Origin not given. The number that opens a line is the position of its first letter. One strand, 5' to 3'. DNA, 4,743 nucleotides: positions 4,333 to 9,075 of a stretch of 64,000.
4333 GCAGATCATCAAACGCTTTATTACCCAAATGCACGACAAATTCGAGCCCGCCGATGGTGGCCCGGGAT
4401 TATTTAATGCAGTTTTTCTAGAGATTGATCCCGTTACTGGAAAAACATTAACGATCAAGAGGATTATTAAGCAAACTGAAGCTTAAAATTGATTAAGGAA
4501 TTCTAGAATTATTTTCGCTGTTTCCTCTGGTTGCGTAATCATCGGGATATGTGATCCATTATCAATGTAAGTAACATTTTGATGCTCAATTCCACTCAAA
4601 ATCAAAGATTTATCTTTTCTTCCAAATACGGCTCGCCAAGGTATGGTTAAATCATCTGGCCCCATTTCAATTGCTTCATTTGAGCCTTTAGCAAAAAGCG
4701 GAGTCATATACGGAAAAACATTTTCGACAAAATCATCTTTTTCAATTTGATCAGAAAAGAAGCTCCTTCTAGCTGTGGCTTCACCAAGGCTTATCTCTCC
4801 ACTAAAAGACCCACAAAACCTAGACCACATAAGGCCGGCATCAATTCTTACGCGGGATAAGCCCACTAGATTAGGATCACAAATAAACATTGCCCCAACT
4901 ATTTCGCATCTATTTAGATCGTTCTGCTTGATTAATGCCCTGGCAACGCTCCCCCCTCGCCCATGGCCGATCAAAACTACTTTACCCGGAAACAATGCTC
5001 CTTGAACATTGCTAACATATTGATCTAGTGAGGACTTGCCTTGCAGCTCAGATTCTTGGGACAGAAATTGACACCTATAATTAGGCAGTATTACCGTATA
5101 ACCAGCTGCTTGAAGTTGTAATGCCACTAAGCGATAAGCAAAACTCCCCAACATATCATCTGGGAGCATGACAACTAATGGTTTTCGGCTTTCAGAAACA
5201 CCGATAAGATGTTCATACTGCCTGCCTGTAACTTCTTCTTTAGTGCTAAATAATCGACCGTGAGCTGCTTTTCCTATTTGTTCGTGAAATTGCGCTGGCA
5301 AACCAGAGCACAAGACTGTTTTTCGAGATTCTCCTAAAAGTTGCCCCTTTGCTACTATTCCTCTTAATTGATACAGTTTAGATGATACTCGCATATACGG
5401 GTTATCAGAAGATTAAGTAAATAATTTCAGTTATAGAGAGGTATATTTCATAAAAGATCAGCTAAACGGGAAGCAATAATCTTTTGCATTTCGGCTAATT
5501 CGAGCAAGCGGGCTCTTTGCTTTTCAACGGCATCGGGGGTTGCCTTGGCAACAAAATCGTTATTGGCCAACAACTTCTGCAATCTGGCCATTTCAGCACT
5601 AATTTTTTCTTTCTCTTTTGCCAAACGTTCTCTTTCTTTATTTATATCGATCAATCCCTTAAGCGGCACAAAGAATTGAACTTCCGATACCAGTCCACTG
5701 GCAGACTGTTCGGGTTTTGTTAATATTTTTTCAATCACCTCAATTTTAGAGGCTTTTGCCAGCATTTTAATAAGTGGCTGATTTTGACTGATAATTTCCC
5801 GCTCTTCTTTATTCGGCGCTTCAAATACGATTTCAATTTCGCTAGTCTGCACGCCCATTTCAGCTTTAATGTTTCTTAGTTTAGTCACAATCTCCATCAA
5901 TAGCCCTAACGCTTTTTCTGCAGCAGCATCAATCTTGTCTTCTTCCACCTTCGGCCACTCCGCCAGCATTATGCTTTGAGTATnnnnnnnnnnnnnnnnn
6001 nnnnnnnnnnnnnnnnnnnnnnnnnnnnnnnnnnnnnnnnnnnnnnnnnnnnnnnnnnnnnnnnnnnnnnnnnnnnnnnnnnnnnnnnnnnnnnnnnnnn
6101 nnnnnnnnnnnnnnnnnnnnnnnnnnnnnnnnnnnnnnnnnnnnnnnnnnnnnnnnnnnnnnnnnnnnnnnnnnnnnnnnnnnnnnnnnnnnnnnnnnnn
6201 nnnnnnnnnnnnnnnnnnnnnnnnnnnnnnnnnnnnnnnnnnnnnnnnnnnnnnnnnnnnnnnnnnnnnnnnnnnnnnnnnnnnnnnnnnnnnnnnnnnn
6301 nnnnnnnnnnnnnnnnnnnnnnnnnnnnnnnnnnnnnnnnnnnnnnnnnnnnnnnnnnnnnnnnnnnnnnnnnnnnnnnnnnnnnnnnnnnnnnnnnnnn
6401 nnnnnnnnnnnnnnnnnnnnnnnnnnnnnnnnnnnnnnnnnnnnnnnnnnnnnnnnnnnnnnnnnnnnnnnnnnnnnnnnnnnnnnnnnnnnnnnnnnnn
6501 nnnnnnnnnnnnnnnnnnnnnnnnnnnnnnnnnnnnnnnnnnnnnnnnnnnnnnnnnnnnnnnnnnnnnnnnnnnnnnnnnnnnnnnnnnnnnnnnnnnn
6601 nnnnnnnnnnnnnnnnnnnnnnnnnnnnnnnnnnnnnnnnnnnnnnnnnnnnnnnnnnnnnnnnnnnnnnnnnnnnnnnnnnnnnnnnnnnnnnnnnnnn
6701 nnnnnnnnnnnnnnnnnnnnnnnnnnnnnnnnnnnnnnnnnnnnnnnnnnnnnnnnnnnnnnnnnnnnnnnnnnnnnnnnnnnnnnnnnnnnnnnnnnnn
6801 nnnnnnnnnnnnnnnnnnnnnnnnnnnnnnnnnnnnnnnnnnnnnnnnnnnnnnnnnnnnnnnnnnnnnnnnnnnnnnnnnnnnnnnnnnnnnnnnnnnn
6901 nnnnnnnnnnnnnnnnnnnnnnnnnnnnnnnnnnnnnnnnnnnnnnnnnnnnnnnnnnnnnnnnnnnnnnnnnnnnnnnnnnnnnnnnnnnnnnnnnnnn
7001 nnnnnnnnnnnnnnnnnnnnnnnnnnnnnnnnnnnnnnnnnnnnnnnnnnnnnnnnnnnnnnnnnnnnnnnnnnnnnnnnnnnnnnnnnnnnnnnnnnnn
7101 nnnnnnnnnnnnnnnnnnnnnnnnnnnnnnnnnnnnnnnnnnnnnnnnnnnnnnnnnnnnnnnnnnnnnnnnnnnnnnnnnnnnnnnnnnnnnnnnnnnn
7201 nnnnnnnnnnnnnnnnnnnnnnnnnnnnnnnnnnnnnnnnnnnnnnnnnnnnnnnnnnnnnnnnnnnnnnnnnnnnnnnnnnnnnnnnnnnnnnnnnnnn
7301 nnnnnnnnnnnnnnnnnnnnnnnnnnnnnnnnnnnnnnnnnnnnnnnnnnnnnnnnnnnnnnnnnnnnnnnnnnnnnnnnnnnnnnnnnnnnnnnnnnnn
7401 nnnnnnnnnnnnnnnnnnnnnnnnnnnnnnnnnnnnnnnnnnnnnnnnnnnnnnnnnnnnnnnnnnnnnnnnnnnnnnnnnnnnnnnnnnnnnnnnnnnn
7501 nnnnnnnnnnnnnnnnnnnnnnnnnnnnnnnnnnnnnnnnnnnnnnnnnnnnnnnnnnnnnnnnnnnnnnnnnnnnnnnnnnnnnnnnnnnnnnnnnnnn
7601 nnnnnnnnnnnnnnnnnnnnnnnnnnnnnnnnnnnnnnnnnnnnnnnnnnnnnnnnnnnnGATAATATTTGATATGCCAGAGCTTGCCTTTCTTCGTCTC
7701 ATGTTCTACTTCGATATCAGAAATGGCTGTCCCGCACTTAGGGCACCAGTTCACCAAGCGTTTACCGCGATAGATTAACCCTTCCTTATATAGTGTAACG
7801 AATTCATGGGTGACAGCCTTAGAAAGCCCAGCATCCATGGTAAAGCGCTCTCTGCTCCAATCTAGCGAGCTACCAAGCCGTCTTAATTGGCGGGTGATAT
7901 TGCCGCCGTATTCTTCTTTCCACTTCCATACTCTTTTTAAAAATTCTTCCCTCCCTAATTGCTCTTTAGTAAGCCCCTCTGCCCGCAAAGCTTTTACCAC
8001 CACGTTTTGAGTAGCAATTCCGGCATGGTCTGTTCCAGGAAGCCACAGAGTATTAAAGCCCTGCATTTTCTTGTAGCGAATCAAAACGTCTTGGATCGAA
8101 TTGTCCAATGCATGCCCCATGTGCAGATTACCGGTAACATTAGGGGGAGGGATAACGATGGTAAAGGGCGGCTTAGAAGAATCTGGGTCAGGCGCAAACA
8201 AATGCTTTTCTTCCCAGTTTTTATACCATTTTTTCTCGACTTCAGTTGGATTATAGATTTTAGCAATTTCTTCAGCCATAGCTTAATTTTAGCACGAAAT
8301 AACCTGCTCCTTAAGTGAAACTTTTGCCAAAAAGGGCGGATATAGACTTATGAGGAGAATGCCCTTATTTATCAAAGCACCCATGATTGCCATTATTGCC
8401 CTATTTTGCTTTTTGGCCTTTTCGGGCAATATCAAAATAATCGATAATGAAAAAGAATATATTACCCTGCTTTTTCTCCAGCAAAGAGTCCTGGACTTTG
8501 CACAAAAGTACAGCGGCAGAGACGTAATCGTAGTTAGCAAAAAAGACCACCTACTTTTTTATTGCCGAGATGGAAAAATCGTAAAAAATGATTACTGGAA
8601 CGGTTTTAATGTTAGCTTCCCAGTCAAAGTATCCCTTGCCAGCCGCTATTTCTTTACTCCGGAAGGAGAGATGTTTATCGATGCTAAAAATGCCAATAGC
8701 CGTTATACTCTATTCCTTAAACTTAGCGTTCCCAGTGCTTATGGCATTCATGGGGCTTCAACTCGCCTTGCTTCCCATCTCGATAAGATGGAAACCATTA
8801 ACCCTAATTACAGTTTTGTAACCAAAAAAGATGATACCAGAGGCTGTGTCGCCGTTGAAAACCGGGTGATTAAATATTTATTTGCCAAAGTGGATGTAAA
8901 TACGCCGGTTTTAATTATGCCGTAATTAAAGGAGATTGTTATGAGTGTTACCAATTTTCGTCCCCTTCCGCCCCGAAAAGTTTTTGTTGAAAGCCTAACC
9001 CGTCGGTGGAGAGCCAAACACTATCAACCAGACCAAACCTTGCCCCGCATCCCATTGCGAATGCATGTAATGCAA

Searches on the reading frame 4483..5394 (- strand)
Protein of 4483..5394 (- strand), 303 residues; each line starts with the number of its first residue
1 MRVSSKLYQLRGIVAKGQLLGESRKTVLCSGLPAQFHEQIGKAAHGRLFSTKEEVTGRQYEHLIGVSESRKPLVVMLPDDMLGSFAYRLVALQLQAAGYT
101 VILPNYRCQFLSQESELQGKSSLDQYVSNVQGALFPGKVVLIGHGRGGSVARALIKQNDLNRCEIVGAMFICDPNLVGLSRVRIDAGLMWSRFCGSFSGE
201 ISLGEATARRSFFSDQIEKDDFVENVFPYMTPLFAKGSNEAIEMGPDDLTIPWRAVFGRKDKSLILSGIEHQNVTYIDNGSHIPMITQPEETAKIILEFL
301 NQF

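Call 78: search_protein_families(library=pfam, proteins=[window:4483-5394:-], max_evalue=0.1)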
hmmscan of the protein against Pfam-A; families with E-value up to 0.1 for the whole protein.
window:4483-5394:- (303 aa): 3 families
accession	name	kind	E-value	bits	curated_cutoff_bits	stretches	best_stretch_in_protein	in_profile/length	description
PF12697.13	Abhydrolase_6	-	7.2e-08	33.8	26.3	1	87-294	14-216/217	Alpha/beta hydrolase family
PF07819.20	PGAP1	-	0.013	15.7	24.3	1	136-161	90-115/233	PGAP1-like alpha/beta domain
PF00561.26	Abhydrolase_1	-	0.06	13.4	25.8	0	91-158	20-90/245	alpha/beta hydrolase fold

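Call 84: list_cluster_members(proteins=[P0005, P0003, P0004, window:4483-5394:-])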
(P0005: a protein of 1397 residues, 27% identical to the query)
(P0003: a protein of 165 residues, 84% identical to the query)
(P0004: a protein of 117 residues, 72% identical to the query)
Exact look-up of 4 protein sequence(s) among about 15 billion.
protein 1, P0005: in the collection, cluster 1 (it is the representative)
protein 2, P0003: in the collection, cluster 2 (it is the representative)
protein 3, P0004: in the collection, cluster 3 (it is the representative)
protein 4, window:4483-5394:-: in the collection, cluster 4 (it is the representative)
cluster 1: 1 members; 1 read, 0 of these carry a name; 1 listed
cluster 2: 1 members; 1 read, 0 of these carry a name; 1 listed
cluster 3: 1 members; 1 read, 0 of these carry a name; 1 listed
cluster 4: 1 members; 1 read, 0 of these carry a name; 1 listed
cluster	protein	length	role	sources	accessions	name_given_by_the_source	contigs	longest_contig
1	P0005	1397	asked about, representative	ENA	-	-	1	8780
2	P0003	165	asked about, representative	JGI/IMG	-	-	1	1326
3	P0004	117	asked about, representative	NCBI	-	-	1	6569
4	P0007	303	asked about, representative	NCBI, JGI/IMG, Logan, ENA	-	-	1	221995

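Call 85: search_protein_families(library=phrogs, proteins=[window:4483-5394:-], max_evalue=0.1)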
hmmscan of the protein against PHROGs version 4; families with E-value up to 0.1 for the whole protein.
window:4483-5394:- (303 aa): 1 family
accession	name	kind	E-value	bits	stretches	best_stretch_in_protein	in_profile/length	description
phrog_789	-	other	4.7e-06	26.6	1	44-155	324-438/637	esterase/lipase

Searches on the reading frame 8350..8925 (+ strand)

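Call 95: search_protein_families(library=pfam, proteins=[window:8350-8925:+], max_evalue=0.001)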
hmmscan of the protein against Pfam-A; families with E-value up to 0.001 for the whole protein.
window:8350-8925:+ (191 aa): 1 family
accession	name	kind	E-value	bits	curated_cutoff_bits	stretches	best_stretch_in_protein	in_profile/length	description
PF03734.19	YkuD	-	2.2e-12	48.2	23.4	1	58-189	2-146/146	L,D-transpeptidase catalytic domain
